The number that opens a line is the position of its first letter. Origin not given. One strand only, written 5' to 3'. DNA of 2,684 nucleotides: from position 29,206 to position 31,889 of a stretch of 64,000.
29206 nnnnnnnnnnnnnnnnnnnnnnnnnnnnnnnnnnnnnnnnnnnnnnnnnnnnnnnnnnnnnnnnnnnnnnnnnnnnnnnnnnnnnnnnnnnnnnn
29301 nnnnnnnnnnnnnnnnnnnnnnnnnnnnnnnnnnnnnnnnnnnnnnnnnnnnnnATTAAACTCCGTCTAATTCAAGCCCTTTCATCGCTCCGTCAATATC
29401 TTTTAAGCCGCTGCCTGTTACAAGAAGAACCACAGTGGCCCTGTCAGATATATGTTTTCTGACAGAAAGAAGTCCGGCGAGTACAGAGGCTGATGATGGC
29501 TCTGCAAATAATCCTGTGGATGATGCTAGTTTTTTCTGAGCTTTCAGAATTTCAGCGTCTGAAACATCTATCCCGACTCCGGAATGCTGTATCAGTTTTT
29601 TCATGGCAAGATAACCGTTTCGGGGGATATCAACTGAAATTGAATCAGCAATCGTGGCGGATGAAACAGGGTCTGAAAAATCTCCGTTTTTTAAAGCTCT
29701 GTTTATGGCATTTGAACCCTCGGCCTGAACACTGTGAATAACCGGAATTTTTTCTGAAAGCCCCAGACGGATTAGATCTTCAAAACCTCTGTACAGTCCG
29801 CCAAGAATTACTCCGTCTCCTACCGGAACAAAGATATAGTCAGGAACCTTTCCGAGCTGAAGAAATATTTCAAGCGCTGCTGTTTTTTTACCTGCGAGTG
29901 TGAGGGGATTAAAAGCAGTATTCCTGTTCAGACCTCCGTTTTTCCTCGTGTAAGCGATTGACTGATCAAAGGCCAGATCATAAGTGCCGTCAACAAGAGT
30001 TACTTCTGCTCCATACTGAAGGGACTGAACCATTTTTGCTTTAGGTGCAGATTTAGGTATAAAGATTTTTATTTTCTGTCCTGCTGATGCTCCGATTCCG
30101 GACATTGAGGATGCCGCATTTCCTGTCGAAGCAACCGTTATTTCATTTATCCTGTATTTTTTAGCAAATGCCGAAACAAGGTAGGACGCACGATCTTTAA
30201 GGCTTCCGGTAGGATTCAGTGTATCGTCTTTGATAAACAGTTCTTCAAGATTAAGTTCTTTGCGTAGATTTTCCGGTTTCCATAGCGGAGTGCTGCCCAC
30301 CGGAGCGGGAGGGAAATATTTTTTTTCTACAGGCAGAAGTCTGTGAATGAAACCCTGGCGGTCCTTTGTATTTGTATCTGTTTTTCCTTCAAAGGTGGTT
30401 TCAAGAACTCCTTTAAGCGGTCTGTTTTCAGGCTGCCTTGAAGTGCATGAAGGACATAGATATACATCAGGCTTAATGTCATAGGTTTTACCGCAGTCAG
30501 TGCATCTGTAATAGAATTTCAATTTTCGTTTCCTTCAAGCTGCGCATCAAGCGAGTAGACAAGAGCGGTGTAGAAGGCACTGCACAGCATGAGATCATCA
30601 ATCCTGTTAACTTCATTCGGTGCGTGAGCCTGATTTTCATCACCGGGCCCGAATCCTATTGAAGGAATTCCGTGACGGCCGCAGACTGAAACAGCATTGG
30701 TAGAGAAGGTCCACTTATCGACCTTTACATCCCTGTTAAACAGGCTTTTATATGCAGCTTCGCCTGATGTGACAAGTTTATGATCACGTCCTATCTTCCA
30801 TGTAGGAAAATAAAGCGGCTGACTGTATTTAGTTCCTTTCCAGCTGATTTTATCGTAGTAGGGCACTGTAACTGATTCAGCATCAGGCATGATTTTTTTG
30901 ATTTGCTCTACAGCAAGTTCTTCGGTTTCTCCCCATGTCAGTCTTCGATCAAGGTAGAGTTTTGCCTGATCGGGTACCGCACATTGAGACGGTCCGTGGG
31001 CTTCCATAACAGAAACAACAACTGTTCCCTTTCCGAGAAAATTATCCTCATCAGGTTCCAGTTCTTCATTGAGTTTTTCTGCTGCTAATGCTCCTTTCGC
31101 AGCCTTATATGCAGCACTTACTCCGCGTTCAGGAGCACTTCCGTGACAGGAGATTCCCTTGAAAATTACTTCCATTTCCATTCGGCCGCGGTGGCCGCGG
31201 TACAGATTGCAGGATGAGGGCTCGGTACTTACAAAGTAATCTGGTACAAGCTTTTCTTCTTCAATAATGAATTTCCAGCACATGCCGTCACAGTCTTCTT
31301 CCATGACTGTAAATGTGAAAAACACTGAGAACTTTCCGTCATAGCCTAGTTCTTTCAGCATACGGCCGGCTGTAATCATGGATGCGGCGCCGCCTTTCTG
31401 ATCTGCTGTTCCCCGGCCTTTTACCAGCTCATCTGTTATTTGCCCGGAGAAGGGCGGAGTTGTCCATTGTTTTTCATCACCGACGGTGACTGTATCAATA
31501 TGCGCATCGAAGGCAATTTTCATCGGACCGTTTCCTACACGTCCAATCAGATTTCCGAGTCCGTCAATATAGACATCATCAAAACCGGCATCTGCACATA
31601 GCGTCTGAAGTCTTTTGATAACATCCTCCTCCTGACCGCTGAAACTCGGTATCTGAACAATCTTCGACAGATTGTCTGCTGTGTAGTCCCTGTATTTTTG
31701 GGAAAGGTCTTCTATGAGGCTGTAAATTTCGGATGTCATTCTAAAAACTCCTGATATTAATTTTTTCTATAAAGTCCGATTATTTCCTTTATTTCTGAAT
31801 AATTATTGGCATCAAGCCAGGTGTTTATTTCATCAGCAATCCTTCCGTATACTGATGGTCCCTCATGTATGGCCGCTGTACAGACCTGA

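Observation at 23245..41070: ygeW-ygeY-ssnA-hyuA anaerobic purine/urate catabolism operon with two complete xanthine-dehydrogenase-family trios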

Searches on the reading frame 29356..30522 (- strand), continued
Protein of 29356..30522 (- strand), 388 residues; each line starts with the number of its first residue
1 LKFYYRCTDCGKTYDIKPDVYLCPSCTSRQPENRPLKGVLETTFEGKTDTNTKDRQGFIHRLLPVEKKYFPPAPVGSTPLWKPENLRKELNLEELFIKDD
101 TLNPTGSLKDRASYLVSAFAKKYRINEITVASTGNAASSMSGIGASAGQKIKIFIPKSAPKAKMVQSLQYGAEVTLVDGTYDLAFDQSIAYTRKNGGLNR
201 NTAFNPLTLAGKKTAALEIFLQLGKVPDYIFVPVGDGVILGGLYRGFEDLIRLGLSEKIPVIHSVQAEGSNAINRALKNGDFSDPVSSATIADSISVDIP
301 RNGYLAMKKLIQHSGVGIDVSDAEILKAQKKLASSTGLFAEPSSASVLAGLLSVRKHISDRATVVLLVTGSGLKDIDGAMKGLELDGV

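Call 47: search_solved_structures(query=window:29356-30522:-, max_evalue=1e-30, show_alignments=4)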
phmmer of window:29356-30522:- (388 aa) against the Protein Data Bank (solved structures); distinct sequences matched with E-value up to 1e-30: 4.
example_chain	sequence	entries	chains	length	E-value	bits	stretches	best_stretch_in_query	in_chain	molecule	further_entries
2zsj_A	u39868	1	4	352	1.2e-44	156.4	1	62-383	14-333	Threonine synthase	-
6cgq_A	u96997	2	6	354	1.9e-41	145.8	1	73-381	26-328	Threonine synthase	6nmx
2d1f_A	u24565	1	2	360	5.5e-39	137.7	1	63-383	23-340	Threonine synthase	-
1uim_A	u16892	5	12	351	2.8e-34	122.2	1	61-382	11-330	Threonine Synthase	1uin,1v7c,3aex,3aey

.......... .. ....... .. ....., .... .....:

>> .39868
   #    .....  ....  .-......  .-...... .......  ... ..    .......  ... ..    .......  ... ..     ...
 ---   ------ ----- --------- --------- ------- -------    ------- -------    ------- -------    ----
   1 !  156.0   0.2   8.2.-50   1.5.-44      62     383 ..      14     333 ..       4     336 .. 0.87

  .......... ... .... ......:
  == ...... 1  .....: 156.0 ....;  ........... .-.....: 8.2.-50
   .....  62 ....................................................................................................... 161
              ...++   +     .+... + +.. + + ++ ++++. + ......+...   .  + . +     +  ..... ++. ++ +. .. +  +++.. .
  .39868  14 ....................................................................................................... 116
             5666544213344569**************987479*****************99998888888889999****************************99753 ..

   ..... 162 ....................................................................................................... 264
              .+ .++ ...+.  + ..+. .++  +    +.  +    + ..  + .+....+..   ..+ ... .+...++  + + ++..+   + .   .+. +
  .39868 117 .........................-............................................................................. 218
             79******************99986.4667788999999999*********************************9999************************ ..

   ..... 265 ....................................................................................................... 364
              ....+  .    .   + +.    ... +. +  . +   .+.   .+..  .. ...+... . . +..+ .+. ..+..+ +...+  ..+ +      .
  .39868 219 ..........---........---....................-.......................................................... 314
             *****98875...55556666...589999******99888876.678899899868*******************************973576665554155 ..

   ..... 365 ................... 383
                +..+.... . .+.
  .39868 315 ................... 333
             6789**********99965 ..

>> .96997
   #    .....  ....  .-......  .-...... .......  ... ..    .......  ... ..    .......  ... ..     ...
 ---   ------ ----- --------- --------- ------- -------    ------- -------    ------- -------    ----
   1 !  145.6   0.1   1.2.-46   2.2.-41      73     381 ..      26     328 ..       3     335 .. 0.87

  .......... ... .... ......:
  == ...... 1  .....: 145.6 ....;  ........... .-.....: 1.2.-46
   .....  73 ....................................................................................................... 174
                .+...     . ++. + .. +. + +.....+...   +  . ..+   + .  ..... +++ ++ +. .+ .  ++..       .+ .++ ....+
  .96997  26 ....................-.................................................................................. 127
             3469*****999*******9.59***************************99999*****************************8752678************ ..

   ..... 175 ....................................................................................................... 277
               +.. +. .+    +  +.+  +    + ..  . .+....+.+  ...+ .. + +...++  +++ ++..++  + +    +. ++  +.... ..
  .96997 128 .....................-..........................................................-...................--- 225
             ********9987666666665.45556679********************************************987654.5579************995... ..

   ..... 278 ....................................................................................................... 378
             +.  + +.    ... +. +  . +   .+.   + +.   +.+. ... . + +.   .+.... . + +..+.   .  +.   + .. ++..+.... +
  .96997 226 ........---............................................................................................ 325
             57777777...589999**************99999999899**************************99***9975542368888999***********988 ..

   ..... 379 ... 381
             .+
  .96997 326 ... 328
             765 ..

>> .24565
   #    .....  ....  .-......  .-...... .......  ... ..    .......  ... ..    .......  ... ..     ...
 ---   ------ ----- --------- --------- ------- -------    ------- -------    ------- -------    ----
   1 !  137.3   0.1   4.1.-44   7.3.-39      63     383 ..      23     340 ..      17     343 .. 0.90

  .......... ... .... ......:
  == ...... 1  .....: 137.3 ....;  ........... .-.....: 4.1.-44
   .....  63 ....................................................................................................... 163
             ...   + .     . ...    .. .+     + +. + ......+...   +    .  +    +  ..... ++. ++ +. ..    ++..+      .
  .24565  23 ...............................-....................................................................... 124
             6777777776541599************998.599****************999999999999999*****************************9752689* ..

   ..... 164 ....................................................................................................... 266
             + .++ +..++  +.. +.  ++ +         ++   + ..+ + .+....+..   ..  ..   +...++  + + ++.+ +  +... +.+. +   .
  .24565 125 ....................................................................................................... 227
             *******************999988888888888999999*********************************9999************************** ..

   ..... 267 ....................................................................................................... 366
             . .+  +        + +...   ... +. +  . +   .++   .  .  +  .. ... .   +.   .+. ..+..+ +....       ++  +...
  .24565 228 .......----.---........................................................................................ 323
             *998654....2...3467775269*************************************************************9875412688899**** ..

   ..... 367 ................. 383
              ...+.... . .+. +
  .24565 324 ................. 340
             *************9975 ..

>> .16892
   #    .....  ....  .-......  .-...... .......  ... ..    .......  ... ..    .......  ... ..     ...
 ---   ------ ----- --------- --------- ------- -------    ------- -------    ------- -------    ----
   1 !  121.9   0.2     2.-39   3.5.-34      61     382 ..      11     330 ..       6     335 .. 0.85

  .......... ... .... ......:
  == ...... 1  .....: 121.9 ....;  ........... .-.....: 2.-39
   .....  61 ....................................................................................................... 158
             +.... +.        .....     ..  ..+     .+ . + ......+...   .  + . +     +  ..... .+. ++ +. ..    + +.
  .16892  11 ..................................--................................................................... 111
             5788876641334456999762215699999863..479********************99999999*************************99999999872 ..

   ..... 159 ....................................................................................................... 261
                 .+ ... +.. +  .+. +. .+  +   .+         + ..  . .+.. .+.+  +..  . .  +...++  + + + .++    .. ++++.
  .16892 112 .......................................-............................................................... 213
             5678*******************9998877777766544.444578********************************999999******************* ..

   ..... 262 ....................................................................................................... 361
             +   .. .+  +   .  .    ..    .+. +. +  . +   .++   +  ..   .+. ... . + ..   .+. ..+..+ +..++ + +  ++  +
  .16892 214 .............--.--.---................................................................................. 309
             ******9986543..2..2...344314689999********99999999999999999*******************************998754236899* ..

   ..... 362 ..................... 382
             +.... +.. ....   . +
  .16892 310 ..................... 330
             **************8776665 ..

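Call 69: find_encoding_contigs(protein=P0071, flank=10000, max_places=1)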
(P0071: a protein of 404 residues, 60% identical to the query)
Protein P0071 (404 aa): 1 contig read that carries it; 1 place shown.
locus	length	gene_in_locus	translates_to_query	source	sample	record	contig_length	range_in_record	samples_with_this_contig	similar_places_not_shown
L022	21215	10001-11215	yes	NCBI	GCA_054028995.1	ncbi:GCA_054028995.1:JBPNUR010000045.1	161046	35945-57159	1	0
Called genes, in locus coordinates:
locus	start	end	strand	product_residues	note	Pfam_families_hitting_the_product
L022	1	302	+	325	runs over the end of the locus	PF00532:Peripla_BP_1, PF13407:Peripla_BP_4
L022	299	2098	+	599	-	PF06580:His_kinase, PF02518:HATPase_c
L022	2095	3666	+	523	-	PF00072:Response_reg, PF12833:HTH_18, PF00165:HTH_AraC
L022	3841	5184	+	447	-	PF01547:SBP_bac_1, PF13416:SBP_bac_8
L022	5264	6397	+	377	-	PF00528:BPD_transp_1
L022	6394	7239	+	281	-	PF00528:BPD_transp_1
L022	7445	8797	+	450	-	PF07969:Amidohydro_3 (faint), PF01979:Amidohydro_1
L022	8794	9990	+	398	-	PF01546:Peptidase_M20, PF07687:M20_dimer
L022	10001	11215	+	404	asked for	PF00291:PALP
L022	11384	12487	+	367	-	PF01547:SBP_bac_1, PF12849:PBP_like_2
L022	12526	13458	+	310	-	PF00528:BPD_transp_1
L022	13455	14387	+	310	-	PF00528:BPD_transp_1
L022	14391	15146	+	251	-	PF00005:ABC_tran, PF02463:SMC_N (faint), PF13304:AAA_21 (weak)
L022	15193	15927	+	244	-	PF00072:Response_reg, PF00486:Trans_reg_C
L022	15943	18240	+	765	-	PF01315:Ald_Xan_dh_C, PF02738:MoCoBD_1, PF20256:MoCoBD_2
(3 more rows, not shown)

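Call 70: find_encoding_contigs(protein=P0100, flank=10000, max_places=1)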
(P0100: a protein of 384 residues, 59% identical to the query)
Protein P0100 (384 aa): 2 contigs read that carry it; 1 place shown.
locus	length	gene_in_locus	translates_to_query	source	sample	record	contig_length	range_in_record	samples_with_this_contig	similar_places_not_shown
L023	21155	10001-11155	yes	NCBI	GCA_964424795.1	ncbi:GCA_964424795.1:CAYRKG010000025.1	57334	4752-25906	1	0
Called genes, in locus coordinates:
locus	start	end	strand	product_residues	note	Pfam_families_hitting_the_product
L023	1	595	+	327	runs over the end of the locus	PF02729:OTCace_N, PF00185:OTCace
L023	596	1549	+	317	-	PF00696:AA_kinase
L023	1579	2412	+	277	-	PF00941:FAD_binding_5, PF03450:CO_deh_flav_C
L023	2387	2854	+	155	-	PF00111:Fer2, PF01799:Fer2_2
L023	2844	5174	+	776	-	PF01315:Ald_Xan_dh_C, PF02738:MoCoBD_1, PF20256:MoCoBD_2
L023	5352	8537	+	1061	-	PF14691:Fer4_20, PF01266:DAO, PF01494:FAD_binding_3 (weak), PF01946:Thi4, PF07992:Pyr_redox_2, PF12831:FAD_oxidored (weak), PF13450:NAD_binding_8, PF13738:Pyr_redox_3, +2 more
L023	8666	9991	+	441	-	PF01979:Amidohydro_1, PF07969:Amidohydro_3 (faint)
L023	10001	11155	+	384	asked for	PF00291:PALP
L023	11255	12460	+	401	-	PF02638:GHL10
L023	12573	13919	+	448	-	PF00557:Peptidase_M24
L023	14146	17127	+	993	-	PF16927:HisKA_7TM, PF00989:PAS, PF08448:PAS_4, PF13426:PAS_9, PF08447:PAS_3, PF13188:PAS_8, PF00512:HisKA, PF02518:HATPase_c, +4 more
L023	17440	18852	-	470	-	PF02310:B12-binding, PF04055:Radical_SAM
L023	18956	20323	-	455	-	PF02310:B12-binding, PF04055:Radical_SAM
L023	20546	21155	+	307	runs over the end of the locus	PF00535:Glycos_transf_2, PF10111:Glyco_tranf_2_2 (weak)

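Call 71: find_encoding_contigs(protein=P0120, flank=10000, max_places=1)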
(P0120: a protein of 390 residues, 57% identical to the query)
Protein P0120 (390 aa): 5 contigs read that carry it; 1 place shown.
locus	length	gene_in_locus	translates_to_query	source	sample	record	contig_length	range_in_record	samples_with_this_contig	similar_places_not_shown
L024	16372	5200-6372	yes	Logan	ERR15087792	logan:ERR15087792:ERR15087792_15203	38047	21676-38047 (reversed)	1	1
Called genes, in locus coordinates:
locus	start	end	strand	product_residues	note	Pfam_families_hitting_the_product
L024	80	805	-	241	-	PF14145:YrhK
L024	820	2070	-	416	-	PF00291:PALP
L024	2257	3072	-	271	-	PF01063:Aminotran_4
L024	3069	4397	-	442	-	PF04715:, PF00425:Chorismate_bind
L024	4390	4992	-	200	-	PF00117:GATase, PF07722:Peptidase_C26 (weak)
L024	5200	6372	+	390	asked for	PF00291:PALP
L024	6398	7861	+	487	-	PF00291:PALP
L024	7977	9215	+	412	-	PF00109:ketoacyl-synt, PF02801:Ketoacyl-synt_C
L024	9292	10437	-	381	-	PF00155:Aminotran_1_2 (weak), PF00266:Aminotran_5, PF01212:Beta_elim_lyase (weak)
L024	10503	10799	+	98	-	PF01022:HTH_5, PF12840:HTH_20 (weak)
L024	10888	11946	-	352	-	PF00953:Glycos_transf_4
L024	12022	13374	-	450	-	-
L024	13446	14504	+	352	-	PF01761:DHQ_synthase, PF24621:DHQS_C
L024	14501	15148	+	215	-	PF00027:cNMP_binding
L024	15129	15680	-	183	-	PF12724:Flavodoxin_5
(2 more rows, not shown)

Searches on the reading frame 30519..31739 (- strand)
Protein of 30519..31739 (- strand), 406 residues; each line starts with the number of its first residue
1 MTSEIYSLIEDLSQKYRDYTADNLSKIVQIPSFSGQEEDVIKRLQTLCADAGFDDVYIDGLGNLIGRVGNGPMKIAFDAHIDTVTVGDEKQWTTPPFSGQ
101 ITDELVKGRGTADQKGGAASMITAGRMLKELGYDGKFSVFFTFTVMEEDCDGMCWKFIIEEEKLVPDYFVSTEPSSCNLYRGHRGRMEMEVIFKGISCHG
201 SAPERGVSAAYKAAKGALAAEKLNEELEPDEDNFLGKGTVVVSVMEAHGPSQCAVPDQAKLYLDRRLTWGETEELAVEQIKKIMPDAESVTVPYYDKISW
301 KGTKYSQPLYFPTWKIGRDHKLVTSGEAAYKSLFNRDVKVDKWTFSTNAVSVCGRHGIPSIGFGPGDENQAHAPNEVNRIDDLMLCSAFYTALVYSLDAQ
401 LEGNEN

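Call 3: search_protein_families(library=ncbifam, proteins=[window:30519-31739:-])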
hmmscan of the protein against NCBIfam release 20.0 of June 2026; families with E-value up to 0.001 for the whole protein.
window:30519-31739:- (406 aa): 50 families (the best 25 are shown)
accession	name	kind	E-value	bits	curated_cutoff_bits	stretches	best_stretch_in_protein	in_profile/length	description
NF009555.0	PRK13004.1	equivalog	1.1e-142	475.6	321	1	8-398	5-396/399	YgeY family selenium metabolism-linked hydrolase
TIGR03526.1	selenium_YgeY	hypoth_equivalog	1e-140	469.1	321.5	1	9-393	4-389/395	YgeY family selenium metabolism-linked hydrolase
TIGR01910.1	DapE-ArgE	subfamily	1.3e-52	179.2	217.6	1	24-383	4-367/373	ArgE/DapE family deacylase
NF006365.0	PRK08588.1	subfamily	7.2e-39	134.2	289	1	23-394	12-377/383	succinyl-diaminopimelate desuccinylase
NF006399.0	PRK08651.1-2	equivalog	1.1e-33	116.8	381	1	22-386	8-393/405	succinyl-diaminopimelate desuccinylase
NF006400.0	PRK08651.1-3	equivalog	1.4e-33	116.3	374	1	64-398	75-407/410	succinyl-diaminopimelate desuccinylase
NF005710.0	PRK07522.1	subfamily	2.8e-30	105.8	412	1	20-397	10-388/391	acetylornithine deacetylase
NF005373.0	PRK06915.1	equivalog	9.9e-30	103.8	428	1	74-389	95-409/422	peptidase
NF009557.0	PRK13009.1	equivalog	3.4e-29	102.1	284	1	22-396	7-373/377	succinyl-diaminopimelate desuccinylase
TIGR01892.1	AcOrn-deacetyl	equivalog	3.2e-28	98.8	297.7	1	24-394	3-365/365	acetylornithine deacetylase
NF003367.0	PRK04443.1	equivalog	1.6e-25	90.2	363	1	20-381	9-329/349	[LysW]-lysine hydrolase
NF010589.0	PRK13983.1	equivalog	1.7e-24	86.5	333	1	74-392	87-404/409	M20 family metallo-hydrolase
TIGR01246.1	dapE_proteo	equivalog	7.9e-24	84.3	361.8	1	24-395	5-368/370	succinyl-diaminopimelate desuccinylase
TIGR01900.1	dapE-gram_pos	equivalog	1.3e-23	83.5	304.2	1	20-390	5-346/351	succinyl-diaminopimelate desuccinylase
NF006401.0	PRK08651.1-4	equivalog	3.2e-22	79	381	1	74-236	79-228/376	succinyl-diaminopimelate desuccinylase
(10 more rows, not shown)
